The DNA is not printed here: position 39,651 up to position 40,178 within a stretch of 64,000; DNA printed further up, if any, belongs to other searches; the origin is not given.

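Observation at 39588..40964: Sensor-less sigma-54 activator immediately upstream of a -24/-12 promoter match in front of lanA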

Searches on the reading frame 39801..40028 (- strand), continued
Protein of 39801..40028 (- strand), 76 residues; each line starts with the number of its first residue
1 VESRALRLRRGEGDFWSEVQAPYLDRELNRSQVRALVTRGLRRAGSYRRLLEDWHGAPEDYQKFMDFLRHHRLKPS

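Call 77: search_protein_families(library=pfam, proteins=[P0189, P0202, P0238, P0225, P0255, P0131, P0191, P0167, P0144], max_evalue=0.0001)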
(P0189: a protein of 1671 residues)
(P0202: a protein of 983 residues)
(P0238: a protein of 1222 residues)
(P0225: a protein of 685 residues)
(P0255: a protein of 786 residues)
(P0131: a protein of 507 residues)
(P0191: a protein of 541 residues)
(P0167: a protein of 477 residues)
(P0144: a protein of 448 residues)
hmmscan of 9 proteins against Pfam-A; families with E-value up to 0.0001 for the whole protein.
P0189 (1671 aa): 16 families
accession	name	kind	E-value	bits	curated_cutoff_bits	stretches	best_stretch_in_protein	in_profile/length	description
PF00158.32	Sigma54_activat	-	2.4e-66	223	20.2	1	1330-1496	1-167/168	Sigma-54 interaction domain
PF25601.1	AAA_lid_14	-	1.2e-22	80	27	1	1502-1577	1-77/87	AAA+ ATPase lid domain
PF14532.12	Sigma54_activ_2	-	4.2e-22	79.3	25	1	1331-1501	1-138/138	Sigma-54 interaction domain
PF13424.12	TPR_12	-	2.4e-19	69.7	30.1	1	827-891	7-73/77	Tetratricopeptide repeat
PF13191.12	AAA_16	-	3.8e-12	47.5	32.6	2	1330-1391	2-69/167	AAA ATPase domain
PF00069.31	Pkinase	-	3.1e-11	43.6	31.7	1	48-244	43-253/263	Protein kinase domain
PF07728.20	AAA_5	-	5.1e-09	36.7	22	1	1354-1473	2-124/139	AAA domain (dynein-related subfamily)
PF07714.23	PK_Tyr_Ser-Thr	-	8.1e-09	35.6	23.1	1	157-244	165-250/258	Protein tyrosine and serine/threonine kinase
PF12895.13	ANAPC3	-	1e-07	32.5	27.2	0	640-689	3-49/82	Anaphase-promoting complex, cyclosome, subunit 3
PF07719.23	TPR_2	-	1.1e-07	31.9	27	0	1024-1049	7-32/34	Tetratricopeptide repeat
PF17874.7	TPR_MalT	-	2.6e-07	30.7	45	1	942-1124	39-228/336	MalT-like TPR region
PF14559.12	TPR_19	-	7.4e-07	29.8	25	0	638-686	3-48/68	Tetratricopeptide repeat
PF13401.12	AAA_22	-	1.7e-06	28.8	27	0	293-415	4-83/130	AAA domain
PF00004.35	AAA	-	3.1e-06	28.1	21.2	0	1354-1488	1-128/131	ATPase family associated with various cellular activities (AAA)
PF20720.3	nSTAND3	-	2.2e-05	24.6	27.2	0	292-330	15-53/155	Novel STAND NTPase 3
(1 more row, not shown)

P0202 (983 aa): 5 families
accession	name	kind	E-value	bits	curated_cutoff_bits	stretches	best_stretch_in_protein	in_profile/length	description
PF00158.32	Sigma54_activat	-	8e-66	221.3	20.2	1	644-810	1-167/168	Sigma-54 interaction domain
PF14532.12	Sigma54_activ_2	-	3.2e-19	70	25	1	645-815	1-138/138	Sigma-54 interaction domain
PF25601.1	AAA_lid_14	-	3.4e-19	68.9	27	1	816-893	1-79/87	AAA+ ATPase lid domain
PF07728.20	AAA_5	-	6.4e-08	33.1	22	1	668-787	2-124/139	AAA domain (dynein-related subfamily)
PF07724.20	AAA_2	-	2.8e-05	24.6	27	1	666-779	4-115/166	AAA domain (Cdc48 subfamily)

P0238 (1222 aa): 7 families
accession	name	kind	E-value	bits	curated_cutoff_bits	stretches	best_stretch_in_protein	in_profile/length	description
PF00158.32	Sigma54_activat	-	1.3e-67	227.2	20.2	1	878-1044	1-167/168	Sigma-54 interaction domain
PF25601.1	AAA_lid_14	-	4.9e-21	74.8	27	1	1050-1128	1-80/87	AAA+ ATPase lid domain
PF14532.12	Sigma54_activ_2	-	2.5e-20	73.6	25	1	879-1049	1-138/138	Sigma-54 interaction domain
PF07728.20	AAA_5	-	3.4e-09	37.2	22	1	901-1026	1-126/139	AAA domain (dynein-related subfamily)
PF13424.12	TPR_12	-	4.4e-08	33.6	30.1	0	614-678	9-75/77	Tetratricopeptide repeat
PF17874.7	TPR_MalT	-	3.5e-07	30.3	45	0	533-644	5-116/336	MalT-like TPR region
PF01078.27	Mg_chelatase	-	8.4e-06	25.8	20.3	0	960-1052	96-192/207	Magnesium chelatase, subunit ChlI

P0225 (685 aa): 4 families
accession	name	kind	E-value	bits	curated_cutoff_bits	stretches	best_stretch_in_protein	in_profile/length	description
PF00158.32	Sigma54_activat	-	4.5e-67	225.4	20.2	1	346-512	1-167/168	Sigma-54 interaction domain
PF25601.1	AAA_lid_14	-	2.2e-22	79.1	27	1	518-600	1-84/87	AAA+ ATPase lid domain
PF14532.12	Sigma54_activ_2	-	4.9e-22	79.1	25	1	347-517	1-138/138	Sigma-54 interaction domain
PF07728.20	AAA_5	-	4.6e-08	33.6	22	1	370-489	2-124/139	AAA domain (dynein-related subfamily)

P0255 (786 aa): 6 families
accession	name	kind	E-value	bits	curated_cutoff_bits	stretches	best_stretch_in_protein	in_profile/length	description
PF00158.32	Sigma54_activat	-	7.8e-64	214.8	20.2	1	442-605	4-167/168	Sigma-54 interaction domain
PF25601.1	AAA_lid_14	-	1.1e-17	64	27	1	611-690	1-81/87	AAA+ ATPase lid domain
PF14532.12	Sigma54_activ_2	-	5.8e-17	62.7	25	1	447-610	8-138/138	Sigma-54 interaction domain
PF00069.31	Pkinase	-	1.8e-10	41.1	31.7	1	45-240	43-253/263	Protein kinase domain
PF07728.20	AAA_5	-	1.4e-06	28.7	22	1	463-583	2-125/139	AAA domain (dynein-related subfamily)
PF01078.27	Mg_chelatase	-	4.6e-05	23.3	20.3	0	518-561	92-136/207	Magnesium chelatase, subunit ChlI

P0131 (507 aa): 6 families
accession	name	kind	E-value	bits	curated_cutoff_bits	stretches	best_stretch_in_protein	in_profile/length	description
PF00158.32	Sigma54_activat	-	3.4e-56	190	20.2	1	32-196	3-166/168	Sigma-54 interaction domain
PF14532.12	Sigma54_activ_2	-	6.9e-16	59.2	25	1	39-202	9-138/138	Sigma-54 interaction domain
PF25601.1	AAA_lid_14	-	5.7e-14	52.1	27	1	203-276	1-75/87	AAA+ ATPase lid domain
PF07724.20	AAA_2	-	2.1e-06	28.3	27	1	54-171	6-123/166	AAA domain (Cdc48 subfamily)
PF07728.20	AAA_5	-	3.3e-06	27.6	22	1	53-173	1-123/139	AAA domain (dynein-related subfamily)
PF00004.35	AAA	-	5.3e-05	24.1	21.2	0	54-190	1-129/131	ATPase family associated with various cellular activities (AAA)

P0191 (541 aa): 7 families
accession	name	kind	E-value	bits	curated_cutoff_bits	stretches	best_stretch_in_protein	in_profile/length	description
PF00158.32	Sigma54_activat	-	3.2e-52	177.1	20.2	1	240-376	1-138/168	Sigma-54 interaction domain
PF25601.1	AAA_lid_14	-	8.8e-21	74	27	1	367-449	1-84/87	AAA+ ATPase lid domain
PF14532.12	Sigma54_activ_2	-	1.5e-13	51.6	25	1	241-359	1-97/138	Sigma-54 interaction domain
PF07728.20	AAA_5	-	9.6e-09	35.8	22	1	264-366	2-103/139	AAA domain (dynein-related subfamily)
PF13191.12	AAA_16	-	3.6e-06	28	32.6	1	247-308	9-64/167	AAA ATPase domain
PF01590.32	GAF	-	5.7e-06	27.3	22.4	1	138-216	56-133/133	GAF domain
PF00004.35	AAA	-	4.7e-05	24.3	21.2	0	264-360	1-97/131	ATPase family associated with various cellular activities (AAA)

P0167 (477 aa): 5 families
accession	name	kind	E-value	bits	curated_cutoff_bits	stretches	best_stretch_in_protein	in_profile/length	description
PF00158.32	Sigma54_activat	-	1.5e-58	197.6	20.2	1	41-207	2-167/168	Sigma-54 interaction domain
PF14532.12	Sigma54_activ_2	-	1.1e-16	61.7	25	1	42-212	2-138/138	Sigma-54 interaction domain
PF25601.1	AAA_lid_14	-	3.8e-12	46.3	27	1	213-285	1-74/87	AAA+ ATPase lid domain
PF07724.20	AAA_2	-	6.7e-07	29.9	27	1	64-182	6-124/166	AAA domain (Cdc48 subfamily)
PF07728.20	AAA_5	-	1.1e-05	25.9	22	1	63-183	1-123/139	AAA domain (dynein-related subfamily)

P0144 (448 aa): 5 families
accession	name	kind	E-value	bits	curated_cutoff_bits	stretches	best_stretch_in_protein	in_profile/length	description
PF00158.32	Sigma54_activat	-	4.6e-60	202.6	20.2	1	30-195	3-167/168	Sigma-54 interaction domain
PF14532.12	Sigma54_activ_2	-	3e-20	73.3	25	1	35-200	7-138/138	Sigma-54 interaction domain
PF25601.1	AAA_lid_14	-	1.3e-14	54.2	27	1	201-270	1-71/87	AAA+ ATPase lid domain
PF07728.20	AAA_5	-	7.5e-08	32.9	22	1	51-172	1-124/139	AAA domain (dynein-related subfamily)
PF01078.27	Mg_chelatase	-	1.8e-05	24.7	20.3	0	50-170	23-157/207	Magnesium chelatase, subunit ChlI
